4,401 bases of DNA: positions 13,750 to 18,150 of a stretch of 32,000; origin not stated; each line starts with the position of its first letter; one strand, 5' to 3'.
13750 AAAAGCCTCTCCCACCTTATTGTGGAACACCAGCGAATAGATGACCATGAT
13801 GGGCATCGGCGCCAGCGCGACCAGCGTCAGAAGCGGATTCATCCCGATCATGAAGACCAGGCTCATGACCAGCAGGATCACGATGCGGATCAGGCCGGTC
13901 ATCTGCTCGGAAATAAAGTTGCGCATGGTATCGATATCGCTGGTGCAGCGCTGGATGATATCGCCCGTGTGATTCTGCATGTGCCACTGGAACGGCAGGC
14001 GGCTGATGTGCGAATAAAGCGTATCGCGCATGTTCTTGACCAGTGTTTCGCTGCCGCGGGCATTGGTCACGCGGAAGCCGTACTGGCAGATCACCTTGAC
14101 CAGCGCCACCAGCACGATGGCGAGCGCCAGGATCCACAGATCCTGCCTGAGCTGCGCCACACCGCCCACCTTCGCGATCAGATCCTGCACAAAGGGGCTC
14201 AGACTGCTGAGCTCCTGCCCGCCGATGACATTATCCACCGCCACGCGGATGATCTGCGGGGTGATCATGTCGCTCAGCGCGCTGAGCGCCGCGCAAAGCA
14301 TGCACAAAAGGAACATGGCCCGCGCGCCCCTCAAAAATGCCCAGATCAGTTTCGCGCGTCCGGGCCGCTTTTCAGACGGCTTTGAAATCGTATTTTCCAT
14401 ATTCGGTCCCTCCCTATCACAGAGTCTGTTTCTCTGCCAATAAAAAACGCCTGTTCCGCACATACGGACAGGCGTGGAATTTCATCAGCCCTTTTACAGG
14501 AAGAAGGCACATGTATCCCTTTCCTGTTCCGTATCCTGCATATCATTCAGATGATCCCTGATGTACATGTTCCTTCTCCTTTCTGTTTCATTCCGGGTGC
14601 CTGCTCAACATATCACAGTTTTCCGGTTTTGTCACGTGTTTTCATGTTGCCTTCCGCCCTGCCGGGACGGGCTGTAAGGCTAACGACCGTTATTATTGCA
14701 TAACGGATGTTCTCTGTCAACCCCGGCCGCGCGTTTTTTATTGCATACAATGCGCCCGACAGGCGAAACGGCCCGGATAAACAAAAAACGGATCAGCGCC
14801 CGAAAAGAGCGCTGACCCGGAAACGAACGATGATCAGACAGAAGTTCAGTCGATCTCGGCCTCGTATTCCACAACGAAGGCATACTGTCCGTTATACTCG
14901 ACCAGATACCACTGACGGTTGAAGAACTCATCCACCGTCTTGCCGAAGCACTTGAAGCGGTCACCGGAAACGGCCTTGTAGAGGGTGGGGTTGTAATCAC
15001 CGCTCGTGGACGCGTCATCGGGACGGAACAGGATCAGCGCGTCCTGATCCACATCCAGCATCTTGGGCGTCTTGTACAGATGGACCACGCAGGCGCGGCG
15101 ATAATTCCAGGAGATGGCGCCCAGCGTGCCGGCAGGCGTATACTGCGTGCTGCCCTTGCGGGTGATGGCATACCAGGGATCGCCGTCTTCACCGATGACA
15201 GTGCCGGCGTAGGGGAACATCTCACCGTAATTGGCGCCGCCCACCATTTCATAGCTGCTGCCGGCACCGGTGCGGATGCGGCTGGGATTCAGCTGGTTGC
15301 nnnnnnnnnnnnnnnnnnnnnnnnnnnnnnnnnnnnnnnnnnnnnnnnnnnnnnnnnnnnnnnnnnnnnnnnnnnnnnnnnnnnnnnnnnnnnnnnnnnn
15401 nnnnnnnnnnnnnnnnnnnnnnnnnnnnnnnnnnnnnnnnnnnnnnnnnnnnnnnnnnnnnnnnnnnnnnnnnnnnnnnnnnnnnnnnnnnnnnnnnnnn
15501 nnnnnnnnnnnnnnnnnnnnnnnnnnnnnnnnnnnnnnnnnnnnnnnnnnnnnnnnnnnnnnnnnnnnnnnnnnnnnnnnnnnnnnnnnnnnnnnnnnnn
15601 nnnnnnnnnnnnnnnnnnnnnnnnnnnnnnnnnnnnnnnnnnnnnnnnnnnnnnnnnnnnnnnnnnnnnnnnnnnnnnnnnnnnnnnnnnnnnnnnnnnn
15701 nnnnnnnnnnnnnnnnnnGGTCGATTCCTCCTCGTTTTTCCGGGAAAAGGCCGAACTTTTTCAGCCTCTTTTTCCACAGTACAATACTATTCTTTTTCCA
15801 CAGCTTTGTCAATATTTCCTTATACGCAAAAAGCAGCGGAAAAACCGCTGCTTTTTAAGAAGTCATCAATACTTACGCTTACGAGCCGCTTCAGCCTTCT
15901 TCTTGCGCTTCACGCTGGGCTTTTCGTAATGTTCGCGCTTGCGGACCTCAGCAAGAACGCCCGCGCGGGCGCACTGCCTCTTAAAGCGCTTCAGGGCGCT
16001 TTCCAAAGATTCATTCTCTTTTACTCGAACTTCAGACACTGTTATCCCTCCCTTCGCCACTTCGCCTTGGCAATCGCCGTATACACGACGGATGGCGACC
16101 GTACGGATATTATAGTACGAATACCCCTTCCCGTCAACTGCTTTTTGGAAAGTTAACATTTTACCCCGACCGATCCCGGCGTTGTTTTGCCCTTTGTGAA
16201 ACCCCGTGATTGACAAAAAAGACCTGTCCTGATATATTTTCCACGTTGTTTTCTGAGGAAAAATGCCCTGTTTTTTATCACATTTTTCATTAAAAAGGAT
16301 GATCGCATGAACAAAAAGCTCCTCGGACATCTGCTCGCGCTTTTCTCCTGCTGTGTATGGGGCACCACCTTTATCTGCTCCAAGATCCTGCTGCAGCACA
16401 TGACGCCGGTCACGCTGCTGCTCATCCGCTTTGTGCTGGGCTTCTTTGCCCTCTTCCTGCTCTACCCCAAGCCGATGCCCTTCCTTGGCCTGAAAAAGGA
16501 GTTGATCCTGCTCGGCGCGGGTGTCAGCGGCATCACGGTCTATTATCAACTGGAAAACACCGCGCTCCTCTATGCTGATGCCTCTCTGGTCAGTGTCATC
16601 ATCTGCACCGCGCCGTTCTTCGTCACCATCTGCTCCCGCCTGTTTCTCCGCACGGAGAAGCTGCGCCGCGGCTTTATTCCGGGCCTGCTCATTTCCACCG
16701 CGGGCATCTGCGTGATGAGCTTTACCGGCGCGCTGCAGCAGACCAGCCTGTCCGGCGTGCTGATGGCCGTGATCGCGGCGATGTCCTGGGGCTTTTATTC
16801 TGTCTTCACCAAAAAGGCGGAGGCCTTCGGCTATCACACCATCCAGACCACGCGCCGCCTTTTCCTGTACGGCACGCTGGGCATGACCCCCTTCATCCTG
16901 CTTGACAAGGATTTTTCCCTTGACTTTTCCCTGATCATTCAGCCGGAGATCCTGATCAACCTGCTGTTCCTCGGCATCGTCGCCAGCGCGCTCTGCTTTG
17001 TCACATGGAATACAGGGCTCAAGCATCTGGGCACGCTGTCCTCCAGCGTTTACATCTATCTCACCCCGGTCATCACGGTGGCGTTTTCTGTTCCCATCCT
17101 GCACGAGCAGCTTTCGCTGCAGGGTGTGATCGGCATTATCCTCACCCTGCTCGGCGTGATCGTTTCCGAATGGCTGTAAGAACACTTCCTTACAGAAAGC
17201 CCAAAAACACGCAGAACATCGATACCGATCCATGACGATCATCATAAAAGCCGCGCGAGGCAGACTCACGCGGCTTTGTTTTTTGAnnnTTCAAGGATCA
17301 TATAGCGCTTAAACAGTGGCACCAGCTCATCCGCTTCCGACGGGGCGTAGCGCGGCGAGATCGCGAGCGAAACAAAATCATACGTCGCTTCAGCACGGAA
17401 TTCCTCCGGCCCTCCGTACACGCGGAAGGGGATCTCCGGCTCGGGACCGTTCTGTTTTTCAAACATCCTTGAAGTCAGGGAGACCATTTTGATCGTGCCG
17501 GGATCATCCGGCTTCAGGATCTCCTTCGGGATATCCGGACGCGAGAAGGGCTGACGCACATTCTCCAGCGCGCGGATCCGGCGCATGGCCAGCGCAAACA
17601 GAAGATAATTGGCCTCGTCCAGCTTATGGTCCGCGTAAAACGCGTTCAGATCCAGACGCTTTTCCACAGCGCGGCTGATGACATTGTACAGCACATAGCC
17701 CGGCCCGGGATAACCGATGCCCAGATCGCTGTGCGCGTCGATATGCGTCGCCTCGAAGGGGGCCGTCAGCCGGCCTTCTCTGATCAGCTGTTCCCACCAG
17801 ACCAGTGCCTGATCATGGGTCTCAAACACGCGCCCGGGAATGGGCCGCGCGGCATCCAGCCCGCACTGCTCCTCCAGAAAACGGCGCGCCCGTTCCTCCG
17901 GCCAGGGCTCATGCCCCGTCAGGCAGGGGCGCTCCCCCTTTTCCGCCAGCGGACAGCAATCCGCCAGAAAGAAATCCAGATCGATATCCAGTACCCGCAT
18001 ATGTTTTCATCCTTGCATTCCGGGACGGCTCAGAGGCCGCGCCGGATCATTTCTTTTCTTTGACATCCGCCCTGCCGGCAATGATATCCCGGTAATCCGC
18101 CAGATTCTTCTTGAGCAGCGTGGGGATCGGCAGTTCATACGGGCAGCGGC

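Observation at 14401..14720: Leader peptide plus intrinsic terminator upstream of the heterodimeric ABC exporter pair, a BmrB/BmrCD-like translation-sensing attenuator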

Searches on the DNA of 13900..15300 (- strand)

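Call 3: search_rna_families(source=window, start=13900, end=15300, threshold=evalue, max_evalue=10, show_alignments=3)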
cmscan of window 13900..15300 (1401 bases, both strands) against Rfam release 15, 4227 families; matches with E-value up to 10: 4.
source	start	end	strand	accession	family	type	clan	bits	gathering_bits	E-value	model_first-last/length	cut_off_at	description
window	14410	14488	-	RF00599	SNORA77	Gene; snRNA; snoRNA; HACA-box;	-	25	42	0.013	1-125/125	no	Small nucleolar RNA SNORA77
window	14443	14501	-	RF02580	tsr31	Gene; sRNA;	-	20.9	50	1.7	1-70/70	no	S. aureus tsr31 small RNA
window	14834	14983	+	RF02170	PVT1_7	Gene; lncRNA;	-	20.4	80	0.3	1-137/137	no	Pvt1 oncogene conserved region 7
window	15237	15300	+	RF02423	Bp1_781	Gene; sRNA;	-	10.3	80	7.3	1-63/230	3'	Burkholderia sRNA Bp1_Cand871_SIPHT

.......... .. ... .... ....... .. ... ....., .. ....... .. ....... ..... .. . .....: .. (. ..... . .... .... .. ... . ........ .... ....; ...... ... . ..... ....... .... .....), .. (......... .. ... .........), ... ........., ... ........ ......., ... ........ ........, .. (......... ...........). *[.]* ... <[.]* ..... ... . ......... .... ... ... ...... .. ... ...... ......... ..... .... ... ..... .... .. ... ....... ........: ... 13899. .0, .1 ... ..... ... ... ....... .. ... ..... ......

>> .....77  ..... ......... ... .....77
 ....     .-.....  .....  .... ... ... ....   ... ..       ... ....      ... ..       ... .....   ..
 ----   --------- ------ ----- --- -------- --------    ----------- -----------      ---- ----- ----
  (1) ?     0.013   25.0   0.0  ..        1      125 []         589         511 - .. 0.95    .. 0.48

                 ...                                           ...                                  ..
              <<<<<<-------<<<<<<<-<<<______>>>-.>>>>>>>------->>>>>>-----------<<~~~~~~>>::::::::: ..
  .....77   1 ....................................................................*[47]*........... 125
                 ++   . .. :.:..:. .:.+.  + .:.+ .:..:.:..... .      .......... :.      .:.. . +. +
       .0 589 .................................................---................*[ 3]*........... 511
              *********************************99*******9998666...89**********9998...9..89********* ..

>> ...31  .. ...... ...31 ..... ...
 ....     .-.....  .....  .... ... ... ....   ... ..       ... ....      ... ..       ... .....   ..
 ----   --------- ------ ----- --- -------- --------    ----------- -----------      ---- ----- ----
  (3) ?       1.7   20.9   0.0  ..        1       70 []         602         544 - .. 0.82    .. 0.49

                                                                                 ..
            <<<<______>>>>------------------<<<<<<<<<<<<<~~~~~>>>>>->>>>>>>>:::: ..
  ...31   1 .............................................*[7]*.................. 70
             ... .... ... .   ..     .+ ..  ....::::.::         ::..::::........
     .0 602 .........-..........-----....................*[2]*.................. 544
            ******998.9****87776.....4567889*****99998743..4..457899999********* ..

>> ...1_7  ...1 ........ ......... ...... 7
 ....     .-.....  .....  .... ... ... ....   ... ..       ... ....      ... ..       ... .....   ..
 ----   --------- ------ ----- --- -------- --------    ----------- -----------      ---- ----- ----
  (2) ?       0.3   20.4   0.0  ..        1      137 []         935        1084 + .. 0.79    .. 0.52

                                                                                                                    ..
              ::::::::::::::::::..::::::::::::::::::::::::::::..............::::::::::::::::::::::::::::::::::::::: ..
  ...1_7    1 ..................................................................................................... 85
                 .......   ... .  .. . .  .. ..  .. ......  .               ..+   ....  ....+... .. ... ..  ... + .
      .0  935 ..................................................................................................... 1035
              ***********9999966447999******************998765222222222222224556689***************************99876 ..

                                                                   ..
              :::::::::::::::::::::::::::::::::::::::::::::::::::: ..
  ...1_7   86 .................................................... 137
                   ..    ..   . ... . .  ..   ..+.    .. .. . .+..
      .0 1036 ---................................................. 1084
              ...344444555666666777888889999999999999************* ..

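Call 47: build_rna_model(alignment_id=A4)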
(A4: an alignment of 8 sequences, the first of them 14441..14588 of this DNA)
Model R1 built from alignment A4 (8 sequences, 162 columns); structure: RNAalifold consensus.
model positions 142; base pairs 16; branch points 1; effective number of sequences 6.59; information 0.59 bits per position. Calibrated on 0.2 Mb of random sequence (short: E-values are rough).
structure used (alignment columns):
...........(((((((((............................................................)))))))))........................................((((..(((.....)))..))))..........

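Call 49: search_with_rna_model(model_id=R1, sources=[window, L001, L002, L003, L004, L005, L006, L007, L008, L009, L010, L011, L012, L013, L014, L015, L016, L017, L018, L019, L020, L021, L022, L023, L024, L025, L026, L027, L028, L029, L030, L031, L032, L033, L034, L035, L036, L037, L038, L039, L040, L041, L042, L043, L044, L045, L046, L047, L048, L049, L050, L051, L052, L053, L054, L055, L056, L057, L058, L059, L060, L061, L062, L063, L064, L065, L066, L067, L068, L069, L070, L071, L072, L073, L074, L075, L076, L077, L078, L079, L080, L081, L082, L083, L084, L085, L086, L087, L088, L089, L090, L091, L092, L093, L094, L095, L096, L097, L098, L099], max_evalue=1)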
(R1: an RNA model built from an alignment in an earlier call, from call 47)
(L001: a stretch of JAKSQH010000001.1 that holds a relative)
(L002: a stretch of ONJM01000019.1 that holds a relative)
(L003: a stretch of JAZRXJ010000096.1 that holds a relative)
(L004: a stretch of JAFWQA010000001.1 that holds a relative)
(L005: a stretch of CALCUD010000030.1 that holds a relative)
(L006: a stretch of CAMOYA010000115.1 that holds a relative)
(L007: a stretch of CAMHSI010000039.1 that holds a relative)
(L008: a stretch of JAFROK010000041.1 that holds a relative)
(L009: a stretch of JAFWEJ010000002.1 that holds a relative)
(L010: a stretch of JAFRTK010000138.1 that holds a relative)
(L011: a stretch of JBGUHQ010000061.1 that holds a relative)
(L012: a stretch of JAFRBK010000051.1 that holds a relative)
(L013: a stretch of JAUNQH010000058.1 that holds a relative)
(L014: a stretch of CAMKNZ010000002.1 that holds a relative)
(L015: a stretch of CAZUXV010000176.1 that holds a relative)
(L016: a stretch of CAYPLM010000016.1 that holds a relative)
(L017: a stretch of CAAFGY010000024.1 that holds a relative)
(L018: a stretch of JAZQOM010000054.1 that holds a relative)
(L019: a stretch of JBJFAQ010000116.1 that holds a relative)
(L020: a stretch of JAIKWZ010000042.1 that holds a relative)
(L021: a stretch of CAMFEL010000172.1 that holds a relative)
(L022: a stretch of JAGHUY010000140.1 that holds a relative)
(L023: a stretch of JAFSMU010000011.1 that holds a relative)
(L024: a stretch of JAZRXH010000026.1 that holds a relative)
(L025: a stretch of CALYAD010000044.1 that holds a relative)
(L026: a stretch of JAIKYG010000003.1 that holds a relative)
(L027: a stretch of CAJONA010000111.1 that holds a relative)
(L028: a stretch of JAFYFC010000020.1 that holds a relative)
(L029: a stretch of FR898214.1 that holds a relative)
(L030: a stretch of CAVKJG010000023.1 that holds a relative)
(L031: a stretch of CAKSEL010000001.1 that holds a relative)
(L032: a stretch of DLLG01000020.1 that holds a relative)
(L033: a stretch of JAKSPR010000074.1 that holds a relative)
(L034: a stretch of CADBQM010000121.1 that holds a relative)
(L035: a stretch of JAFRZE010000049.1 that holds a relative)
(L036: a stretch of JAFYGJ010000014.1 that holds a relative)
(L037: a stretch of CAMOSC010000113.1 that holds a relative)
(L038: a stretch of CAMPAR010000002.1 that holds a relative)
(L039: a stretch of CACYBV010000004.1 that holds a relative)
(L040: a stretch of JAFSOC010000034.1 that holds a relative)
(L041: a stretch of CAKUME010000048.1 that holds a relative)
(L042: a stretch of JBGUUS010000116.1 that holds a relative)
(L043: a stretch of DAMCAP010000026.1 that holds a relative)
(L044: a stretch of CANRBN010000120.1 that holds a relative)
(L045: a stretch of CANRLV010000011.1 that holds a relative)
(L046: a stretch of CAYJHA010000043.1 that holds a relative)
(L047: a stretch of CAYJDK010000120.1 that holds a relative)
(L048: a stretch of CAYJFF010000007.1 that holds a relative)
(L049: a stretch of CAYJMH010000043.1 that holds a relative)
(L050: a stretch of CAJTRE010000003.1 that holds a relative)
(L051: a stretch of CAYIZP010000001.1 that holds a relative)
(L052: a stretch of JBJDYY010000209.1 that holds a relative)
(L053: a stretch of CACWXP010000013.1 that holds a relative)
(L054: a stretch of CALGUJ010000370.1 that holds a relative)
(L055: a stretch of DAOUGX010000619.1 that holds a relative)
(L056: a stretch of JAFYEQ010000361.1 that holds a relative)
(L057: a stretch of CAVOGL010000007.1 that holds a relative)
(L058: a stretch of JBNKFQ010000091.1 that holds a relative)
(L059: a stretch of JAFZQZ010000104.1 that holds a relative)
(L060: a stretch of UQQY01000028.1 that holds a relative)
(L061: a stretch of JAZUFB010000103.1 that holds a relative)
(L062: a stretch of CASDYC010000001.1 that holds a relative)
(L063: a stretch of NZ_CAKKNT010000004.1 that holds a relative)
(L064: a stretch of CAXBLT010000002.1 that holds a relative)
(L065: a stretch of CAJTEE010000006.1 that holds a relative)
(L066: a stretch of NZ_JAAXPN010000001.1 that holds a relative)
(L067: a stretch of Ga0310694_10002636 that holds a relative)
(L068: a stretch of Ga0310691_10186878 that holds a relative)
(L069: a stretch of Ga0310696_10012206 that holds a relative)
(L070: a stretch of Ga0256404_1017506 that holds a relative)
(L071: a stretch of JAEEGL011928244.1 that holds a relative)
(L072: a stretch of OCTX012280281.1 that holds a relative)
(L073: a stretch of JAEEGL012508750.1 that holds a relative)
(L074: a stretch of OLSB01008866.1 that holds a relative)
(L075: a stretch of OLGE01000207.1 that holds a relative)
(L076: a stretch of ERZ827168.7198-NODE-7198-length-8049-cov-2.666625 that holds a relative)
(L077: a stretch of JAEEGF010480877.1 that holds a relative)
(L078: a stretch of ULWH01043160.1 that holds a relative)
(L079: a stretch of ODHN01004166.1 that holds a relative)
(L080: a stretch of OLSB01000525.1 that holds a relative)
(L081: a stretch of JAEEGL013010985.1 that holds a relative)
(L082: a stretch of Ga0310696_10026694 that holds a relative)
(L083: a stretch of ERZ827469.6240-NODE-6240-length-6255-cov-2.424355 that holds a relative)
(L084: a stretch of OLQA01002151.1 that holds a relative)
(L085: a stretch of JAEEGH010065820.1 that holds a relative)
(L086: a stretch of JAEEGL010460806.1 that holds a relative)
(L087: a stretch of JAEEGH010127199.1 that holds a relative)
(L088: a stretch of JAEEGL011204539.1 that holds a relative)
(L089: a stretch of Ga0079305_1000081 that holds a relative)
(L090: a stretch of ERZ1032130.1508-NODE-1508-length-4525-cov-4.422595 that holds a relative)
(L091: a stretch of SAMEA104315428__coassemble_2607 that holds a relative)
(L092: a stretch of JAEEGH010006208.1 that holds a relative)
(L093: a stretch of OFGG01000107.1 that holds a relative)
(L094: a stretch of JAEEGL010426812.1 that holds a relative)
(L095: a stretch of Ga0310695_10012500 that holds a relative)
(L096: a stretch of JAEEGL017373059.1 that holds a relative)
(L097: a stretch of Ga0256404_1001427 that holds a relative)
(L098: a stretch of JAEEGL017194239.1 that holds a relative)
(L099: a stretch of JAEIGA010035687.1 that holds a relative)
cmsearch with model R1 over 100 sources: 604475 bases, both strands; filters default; matches with E-value up to 1: 8.
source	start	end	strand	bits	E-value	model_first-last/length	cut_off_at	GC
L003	2570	2710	+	123.5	7.8e-26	1-142/142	no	0.52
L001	2797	2944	+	117.6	1.7e-24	1-142/142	no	0.53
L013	2800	2947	+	115.1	6.7e-24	1-142/142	no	0.56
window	14441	14588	-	100.6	1.4e-20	1-142/142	no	0.45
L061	2781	2929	+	93.7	5.2e-19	1-142/142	no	0.5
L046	4347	4444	+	15.7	0.39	1-142/142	no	0.48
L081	1235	1397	+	15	0.59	1-142/142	no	0.5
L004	6695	6770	-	14.9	0.6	1-142/142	no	0.45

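Call 50: search_with_rna_model(model_id=R1, sources=[L100, L101, L102, L103, L104, L105, L106, L107, L108, L109, L110, L111, L112, L113, L114, L115, L116, L117, L118, L119, L120, L121, L122, L123, L124, L125, L126, L127, L128, L129, L130, L131, L132, L133, L134, L135, L136, L137, L138, L139, L140, L141, L142, L143, L144, L145, L146, L147, L148, L149, L150, L151], max_evalue=1)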
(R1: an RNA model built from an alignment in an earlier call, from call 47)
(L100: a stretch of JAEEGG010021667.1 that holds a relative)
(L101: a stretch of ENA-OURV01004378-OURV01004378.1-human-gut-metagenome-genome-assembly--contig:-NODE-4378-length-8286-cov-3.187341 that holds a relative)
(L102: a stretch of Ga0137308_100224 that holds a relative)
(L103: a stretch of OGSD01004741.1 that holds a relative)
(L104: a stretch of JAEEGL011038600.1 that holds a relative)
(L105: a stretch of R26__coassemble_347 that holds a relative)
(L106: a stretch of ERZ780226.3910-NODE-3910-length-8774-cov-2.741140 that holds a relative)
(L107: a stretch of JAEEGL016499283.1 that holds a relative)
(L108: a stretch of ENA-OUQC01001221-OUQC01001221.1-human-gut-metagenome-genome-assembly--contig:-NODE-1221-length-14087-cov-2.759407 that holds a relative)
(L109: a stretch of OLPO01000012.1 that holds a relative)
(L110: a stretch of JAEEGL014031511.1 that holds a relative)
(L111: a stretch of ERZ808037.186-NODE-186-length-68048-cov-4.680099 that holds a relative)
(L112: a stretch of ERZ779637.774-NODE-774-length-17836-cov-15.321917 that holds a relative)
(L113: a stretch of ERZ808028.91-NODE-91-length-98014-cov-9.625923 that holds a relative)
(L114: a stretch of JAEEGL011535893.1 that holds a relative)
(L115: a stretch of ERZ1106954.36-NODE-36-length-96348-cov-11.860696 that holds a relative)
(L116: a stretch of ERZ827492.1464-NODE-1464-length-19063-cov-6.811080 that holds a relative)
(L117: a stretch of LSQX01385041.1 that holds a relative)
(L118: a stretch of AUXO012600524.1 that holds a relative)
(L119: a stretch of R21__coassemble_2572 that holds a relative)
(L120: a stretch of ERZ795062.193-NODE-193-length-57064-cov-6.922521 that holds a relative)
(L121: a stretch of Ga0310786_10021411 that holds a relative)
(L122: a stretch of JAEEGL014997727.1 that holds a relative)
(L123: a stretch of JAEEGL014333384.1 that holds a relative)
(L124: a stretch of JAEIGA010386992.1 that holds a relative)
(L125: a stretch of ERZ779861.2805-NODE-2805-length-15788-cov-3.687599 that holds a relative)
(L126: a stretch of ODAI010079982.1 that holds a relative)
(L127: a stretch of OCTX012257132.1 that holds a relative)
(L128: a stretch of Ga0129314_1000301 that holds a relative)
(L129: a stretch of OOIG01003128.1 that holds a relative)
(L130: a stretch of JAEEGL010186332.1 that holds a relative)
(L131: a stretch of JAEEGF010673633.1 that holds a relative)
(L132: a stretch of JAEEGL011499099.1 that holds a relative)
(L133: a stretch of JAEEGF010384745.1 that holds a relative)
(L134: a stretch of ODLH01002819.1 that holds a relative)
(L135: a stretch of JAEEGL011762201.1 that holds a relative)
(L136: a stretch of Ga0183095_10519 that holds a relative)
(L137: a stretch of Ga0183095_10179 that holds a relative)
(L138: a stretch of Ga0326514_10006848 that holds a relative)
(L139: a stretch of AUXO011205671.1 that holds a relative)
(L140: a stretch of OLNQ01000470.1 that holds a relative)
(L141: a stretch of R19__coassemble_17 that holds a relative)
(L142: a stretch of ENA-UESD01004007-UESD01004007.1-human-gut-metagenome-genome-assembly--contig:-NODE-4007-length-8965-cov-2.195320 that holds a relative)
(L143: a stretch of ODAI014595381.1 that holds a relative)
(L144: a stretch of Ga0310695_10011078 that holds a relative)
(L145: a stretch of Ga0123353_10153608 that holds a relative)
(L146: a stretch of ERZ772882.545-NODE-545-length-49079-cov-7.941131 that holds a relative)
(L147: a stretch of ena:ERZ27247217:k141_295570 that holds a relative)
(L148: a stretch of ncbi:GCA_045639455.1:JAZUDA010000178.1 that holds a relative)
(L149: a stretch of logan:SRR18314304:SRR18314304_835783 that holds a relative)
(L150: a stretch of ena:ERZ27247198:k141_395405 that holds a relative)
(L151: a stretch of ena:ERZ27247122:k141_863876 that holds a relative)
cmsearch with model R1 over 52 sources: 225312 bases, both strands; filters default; matches with E-value up to 1: 4.
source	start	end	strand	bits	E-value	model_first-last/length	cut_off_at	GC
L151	629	774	+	113.5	5.6e-24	1-142/142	no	0.5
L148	145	278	+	89.3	2e-18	1-142/142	no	0.5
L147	627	770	+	81.9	9.9e-17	1-142/142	no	0.51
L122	1465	1569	+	12.3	0.9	1-142/142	no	0.36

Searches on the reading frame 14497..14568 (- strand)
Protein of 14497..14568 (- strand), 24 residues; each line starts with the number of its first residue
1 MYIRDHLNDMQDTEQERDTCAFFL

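Call 59: search_protein_families(library=ncbifam, max_evalue=10, proteins=[window:14497-14568:-])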
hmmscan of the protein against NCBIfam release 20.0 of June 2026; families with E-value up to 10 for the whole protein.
seq(24 aa): 0 families

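Call 60: search_protein_families(library=pfam, max_evalue=10, proteins=[window:14497-14568:-])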
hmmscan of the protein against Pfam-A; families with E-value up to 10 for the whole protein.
seq(24 aa): 0 families

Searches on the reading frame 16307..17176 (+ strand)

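Call 8: search_protein_families(library=ncbifam, proteins=[window:16307-17176:+])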
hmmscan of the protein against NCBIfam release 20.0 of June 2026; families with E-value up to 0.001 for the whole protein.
window:16307-17176:+ (290 aa): 7 families
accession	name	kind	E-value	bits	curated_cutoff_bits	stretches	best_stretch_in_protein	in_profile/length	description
TIGR00950.1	2A78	equivalog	3.2e-24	85.8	230.2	1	18-285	1-264/264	carboxylate/amino acid/amine transporter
NF008432.0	PRK11272.1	equivalog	2.6e-15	56.4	270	1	5-286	11-284/294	drug/metabolite exporter YedA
NF008523.0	PRK11453.1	equivalog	1.4e-14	54.4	472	1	9-286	7-284/299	O-acetylserine/cysteine exporter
NF050091.1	ArAmAcExpYddG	equivalog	3.8e-12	46.3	300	1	34-286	32-281/285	aromatic amino acid exporter YddG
NF008676.0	PRK11689.1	equivalog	4.1e-12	45.8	194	2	114-287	114-287/297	aromatic amino acid DMT transporter YddG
NF002816.2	PRK02971.1-2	equivalog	3.2e-05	24.4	99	1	206-286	33-115/120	4-amino-4-deoxy-L-arabinose-phosphoundecaprenol flippase subunit ArnF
TIGR00817.1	tpt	subfamily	0.0005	19.7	317.9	1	84-286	83-290/302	Tpt phosphate/phosphoenolpyruvate translocator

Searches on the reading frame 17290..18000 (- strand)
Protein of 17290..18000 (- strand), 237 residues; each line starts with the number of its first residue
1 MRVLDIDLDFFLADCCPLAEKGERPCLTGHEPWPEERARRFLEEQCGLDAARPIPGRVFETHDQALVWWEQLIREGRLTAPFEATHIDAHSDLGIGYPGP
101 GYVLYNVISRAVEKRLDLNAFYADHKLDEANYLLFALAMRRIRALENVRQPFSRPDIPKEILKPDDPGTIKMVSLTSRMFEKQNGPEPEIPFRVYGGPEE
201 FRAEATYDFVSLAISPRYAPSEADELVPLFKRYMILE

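Call 8: search_protein_families(library=ncbifam, proteins=[window:17290-18000:-])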
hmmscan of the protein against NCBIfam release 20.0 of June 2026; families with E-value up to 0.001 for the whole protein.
window:17290-18000:- (237 aa): 1 family
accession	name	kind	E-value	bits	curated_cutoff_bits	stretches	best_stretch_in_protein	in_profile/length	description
NF052474.1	pept_arginase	exception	6.6e-05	22.5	350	0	57-95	5-44/287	peptide arginase, FlmR/OhkR family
